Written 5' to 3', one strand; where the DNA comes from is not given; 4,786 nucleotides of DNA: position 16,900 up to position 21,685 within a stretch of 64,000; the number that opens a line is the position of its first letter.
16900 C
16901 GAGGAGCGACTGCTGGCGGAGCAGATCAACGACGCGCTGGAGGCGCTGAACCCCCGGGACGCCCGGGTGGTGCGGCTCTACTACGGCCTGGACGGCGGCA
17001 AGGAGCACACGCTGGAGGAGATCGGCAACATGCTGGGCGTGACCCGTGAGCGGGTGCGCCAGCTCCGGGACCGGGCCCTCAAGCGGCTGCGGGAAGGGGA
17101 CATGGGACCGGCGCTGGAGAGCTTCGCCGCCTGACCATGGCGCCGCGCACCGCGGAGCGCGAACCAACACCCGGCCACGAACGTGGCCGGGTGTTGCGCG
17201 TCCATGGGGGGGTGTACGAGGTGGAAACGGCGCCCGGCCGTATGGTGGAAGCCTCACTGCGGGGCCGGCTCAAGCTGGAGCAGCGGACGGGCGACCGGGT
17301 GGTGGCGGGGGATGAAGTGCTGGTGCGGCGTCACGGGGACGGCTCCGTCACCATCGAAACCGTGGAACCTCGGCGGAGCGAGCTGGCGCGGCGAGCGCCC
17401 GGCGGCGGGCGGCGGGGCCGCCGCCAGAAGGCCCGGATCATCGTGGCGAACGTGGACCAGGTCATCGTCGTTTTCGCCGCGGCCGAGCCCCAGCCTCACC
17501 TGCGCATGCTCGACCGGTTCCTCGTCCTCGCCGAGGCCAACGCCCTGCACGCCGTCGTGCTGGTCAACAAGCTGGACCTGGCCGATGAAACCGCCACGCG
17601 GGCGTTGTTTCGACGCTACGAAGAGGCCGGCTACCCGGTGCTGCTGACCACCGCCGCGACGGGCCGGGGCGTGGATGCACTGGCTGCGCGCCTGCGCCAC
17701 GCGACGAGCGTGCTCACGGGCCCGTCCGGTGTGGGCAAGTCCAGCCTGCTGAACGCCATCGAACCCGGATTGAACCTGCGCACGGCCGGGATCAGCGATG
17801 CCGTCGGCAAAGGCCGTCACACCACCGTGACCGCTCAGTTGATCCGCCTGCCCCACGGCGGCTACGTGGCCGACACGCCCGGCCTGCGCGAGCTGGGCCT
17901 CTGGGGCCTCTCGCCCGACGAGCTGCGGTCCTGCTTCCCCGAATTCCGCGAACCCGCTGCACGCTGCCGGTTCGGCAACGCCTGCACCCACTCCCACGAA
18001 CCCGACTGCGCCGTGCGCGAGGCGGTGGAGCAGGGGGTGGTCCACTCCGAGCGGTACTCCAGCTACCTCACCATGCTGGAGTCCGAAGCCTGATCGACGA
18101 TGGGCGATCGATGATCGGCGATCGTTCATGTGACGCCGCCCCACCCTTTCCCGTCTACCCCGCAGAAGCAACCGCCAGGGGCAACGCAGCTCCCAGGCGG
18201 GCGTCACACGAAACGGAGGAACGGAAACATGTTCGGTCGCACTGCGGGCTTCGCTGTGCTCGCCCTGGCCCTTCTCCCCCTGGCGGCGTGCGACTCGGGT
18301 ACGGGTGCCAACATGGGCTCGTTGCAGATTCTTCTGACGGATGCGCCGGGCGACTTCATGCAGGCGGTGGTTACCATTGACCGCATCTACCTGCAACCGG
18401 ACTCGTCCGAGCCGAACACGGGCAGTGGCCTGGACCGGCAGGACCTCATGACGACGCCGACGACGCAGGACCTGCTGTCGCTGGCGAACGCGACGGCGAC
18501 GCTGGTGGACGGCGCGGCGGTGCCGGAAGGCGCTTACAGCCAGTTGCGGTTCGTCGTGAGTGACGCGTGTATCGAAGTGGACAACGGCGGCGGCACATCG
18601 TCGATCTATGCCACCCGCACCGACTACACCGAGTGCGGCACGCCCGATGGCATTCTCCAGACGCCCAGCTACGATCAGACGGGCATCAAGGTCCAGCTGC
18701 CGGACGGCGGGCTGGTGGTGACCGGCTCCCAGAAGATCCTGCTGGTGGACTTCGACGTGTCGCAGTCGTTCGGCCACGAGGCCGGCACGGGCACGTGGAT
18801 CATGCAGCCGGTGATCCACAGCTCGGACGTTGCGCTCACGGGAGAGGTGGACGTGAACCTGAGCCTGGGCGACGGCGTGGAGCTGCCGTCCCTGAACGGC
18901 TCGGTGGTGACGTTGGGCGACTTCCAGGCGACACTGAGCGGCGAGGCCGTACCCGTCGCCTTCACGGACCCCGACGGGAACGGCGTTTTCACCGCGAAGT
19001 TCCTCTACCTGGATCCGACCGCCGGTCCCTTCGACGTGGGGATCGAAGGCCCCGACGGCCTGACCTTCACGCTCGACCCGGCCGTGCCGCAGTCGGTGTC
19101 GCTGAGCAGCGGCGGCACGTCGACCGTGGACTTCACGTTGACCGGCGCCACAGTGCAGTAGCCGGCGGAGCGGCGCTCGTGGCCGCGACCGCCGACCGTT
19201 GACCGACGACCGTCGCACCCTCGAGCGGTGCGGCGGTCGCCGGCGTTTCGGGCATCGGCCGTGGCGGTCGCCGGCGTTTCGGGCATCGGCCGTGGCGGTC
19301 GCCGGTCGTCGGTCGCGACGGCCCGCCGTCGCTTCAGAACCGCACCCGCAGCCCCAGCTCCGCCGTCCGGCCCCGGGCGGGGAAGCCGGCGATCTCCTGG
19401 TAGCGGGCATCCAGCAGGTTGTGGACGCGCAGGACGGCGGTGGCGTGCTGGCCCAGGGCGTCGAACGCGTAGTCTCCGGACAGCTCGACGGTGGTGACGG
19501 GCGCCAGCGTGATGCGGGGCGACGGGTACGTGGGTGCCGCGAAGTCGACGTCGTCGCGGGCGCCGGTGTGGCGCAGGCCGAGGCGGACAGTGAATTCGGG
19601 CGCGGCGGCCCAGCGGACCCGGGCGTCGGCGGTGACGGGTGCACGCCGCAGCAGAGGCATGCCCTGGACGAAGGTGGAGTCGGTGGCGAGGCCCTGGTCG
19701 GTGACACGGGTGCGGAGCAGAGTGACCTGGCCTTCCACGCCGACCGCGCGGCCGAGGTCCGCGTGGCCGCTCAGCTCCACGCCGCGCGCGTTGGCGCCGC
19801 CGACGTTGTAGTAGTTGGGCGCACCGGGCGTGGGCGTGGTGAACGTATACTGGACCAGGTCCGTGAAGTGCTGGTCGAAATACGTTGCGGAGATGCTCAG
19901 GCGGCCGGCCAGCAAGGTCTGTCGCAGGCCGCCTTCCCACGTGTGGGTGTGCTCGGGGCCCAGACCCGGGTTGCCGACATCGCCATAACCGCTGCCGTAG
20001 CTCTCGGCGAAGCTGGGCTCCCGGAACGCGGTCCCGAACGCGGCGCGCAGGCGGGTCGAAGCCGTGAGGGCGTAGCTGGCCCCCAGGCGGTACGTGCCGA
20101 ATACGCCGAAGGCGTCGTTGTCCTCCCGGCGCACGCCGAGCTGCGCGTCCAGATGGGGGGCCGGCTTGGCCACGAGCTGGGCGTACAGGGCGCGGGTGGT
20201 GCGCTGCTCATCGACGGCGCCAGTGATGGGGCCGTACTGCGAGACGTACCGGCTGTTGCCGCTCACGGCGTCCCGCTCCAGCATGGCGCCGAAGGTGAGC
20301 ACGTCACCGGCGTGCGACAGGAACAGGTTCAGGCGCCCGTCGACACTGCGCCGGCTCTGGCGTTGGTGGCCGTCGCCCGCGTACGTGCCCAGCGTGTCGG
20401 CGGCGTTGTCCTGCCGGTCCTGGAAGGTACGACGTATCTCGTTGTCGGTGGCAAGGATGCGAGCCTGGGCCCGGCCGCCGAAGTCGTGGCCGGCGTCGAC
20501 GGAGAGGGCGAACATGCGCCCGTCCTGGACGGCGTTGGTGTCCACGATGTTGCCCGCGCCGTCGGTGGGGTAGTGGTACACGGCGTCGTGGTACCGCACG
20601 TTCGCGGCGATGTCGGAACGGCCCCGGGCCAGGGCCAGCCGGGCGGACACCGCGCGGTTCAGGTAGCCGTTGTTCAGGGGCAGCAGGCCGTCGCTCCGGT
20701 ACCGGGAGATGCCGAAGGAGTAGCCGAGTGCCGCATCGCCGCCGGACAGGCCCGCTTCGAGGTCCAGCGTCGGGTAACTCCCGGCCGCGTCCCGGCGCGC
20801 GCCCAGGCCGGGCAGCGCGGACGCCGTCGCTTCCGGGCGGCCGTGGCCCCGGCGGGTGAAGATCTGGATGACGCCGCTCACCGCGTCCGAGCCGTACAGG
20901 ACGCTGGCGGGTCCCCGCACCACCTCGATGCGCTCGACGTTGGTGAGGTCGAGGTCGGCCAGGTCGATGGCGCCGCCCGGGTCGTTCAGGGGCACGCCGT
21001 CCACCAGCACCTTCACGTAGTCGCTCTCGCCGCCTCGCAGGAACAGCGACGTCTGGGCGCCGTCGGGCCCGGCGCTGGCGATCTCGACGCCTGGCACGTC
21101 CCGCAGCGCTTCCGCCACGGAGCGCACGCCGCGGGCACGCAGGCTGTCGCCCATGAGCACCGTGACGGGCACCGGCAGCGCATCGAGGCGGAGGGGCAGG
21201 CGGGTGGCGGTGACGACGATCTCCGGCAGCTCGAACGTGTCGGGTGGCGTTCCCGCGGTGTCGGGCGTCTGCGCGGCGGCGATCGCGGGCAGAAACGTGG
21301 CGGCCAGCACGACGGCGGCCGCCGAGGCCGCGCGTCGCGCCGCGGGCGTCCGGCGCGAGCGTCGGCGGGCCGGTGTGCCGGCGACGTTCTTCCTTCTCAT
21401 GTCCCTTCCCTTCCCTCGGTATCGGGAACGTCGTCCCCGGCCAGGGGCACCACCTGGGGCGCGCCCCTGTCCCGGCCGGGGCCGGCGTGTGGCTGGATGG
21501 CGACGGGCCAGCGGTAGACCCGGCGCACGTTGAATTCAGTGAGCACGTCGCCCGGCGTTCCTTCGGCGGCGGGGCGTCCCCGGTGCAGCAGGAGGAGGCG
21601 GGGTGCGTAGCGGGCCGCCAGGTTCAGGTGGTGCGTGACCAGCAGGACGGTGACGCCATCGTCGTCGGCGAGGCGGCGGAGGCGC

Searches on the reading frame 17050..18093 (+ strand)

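Call 54: search_protein_families(library=pfam, proteins=[window:17050-18093:+], max_evalue=0.00001)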
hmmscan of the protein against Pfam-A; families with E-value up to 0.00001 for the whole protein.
window:17050-18093:+ (347 aa): 1 family
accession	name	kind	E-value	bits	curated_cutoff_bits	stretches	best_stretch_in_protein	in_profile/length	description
PF03193.22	RsgA_GTPase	-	2.1e-55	187.7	30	1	105-285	1-174/174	RsgA GTPase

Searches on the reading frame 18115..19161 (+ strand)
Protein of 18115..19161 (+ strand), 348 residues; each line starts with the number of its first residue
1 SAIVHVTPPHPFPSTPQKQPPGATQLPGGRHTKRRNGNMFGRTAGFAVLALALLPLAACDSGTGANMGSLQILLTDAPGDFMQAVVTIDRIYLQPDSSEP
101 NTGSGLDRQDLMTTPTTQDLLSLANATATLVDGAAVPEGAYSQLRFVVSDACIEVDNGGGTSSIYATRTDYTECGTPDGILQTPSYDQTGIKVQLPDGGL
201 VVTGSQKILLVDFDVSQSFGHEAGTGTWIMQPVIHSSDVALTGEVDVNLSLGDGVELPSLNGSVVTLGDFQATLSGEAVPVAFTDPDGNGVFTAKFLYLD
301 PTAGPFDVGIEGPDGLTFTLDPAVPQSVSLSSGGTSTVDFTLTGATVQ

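Call 54: search_protein_families(library=pfam, proteins=[window:18115-19161:+], max_evalue=0.00001)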
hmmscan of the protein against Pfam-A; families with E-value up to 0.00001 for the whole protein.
window:18115-19161:+ (348 aa): 1 family
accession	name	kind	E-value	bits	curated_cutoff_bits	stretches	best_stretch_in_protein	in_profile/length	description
PF14321.11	DUF4382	-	5.3e-27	95.2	25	1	68-232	2-136/136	Domain of unknown function (DUF4382)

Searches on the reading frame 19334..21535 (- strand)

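Call 54: search_protein_families(library=pfam, proteins=[window:19334-21535:-], max_evalue=0.00001)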
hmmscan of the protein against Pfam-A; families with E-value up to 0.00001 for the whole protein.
window:19334-21535:- (733 aa): 2 families
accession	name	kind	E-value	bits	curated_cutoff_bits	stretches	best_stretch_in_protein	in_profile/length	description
PF00593.30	TonB_dep_Rec_b-barrel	-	1.9e-41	143.8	27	1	281-707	11-436/436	TonB dependent receptor-like, beta-barrel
PF07715.20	Plug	-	6.3e-28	97.8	23.9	1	119-222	4-107/107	TonB-dependent Receptor Plug Domain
